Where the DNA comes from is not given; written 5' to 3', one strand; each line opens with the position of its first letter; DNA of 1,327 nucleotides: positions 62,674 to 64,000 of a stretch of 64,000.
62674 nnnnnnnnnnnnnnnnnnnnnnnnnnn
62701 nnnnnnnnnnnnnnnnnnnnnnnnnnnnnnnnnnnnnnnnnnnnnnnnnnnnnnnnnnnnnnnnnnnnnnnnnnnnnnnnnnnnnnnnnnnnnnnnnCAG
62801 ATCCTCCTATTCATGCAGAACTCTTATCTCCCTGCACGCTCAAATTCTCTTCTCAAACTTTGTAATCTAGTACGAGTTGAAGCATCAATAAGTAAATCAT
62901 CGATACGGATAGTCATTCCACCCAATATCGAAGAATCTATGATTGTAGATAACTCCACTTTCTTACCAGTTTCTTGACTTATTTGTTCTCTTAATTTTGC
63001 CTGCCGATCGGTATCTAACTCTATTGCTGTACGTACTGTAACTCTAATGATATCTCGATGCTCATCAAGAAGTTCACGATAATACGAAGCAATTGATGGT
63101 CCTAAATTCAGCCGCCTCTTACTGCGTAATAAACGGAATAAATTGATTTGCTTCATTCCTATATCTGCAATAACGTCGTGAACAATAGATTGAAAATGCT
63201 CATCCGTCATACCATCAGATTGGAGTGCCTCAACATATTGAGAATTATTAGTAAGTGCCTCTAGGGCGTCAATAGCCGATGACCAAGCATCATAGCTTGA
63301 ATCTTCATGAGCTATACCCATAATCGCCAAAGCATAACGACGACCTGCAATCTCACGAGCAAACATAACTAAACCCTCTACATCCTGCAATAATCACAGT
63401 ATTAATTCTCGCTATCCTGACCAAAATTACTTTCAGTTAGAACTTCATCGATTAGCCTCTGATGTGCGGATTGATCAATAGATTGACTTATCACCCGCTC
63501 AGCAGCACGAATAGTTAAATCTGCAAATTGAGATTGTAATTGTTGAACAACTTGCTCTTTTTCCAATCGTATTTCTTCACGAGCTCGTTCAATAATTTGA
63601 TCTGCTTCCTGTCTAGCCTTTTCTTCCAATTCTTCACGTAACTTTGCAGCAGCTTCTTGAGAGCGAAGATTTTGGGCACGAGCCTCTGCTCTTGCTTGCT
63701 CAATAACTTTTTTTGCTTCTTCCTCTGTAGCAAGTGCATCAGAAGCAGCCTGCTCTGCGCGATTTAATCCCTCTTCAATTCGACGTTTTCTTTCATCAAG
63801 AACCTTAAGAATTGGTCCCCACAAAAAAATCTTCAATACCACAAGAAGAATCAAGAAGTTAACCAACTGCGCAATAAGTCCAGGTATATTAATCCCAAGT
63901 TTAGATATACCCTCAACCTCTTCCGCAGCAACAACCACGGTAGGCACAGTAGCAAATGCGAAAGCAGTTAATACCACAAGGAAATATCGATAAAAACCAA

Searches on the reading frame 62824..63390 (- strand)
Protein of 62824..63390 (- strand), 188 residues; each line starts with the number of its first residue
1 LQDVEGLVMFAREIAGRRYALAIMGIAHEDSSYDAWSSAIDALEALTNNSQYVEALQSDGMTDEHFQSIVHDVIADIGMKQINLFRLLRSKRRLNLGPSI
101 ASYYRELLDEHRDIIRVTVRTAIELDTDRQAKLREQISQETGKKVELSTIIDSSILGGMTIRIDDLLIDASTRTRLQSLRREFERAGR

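Call 34: search_protein_families(library=pfam, proteins=[window:62824-63390:-], max_evalue=0.0001)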
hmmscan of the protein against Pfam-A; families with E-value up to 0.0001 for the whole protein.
window:62824-63390:- (188 aa): 1 family
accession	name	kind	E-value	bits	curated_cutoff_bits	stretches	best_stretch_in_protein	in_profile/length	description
PF00213.23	OSCP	-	1.4e-40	139.6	22.3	1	17-182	3-171/172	ATP synthase delta (OSCP) subunit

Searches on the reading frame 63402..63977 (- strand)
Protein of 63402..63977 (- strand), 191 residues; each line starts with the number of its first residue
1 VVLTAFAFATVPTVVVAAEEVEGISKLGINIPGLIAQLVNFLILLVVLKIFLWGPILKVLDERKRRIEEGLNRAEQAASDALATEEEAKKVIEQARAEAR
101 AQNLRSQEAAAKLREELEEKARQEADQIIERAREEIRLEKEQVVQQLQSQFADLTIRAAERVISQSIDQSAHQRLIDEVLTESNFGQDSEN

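Call 34: search_protein_families(library=pfam, proteins=[window:63402-63977:-], max_evalue=0.0001)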
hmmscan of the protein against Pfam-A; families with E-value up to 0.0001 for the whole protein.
window:63402-63977:- (191 aa): 1 family
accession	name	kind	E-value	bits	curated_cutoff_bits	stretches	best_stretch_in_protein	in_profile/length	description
PF00430.23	ATP-synt_B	-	6.8e-27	94.6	28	1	34-163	2-131/132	ATP synthase B/B' CF(0)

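Call 58: find_encoding_contigs(protein=window:63402-63977:-, flank=10000, max_places=6)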
Protein window:63402-63977:- (191 aa): no gene with exactly this product is on record in the collection.
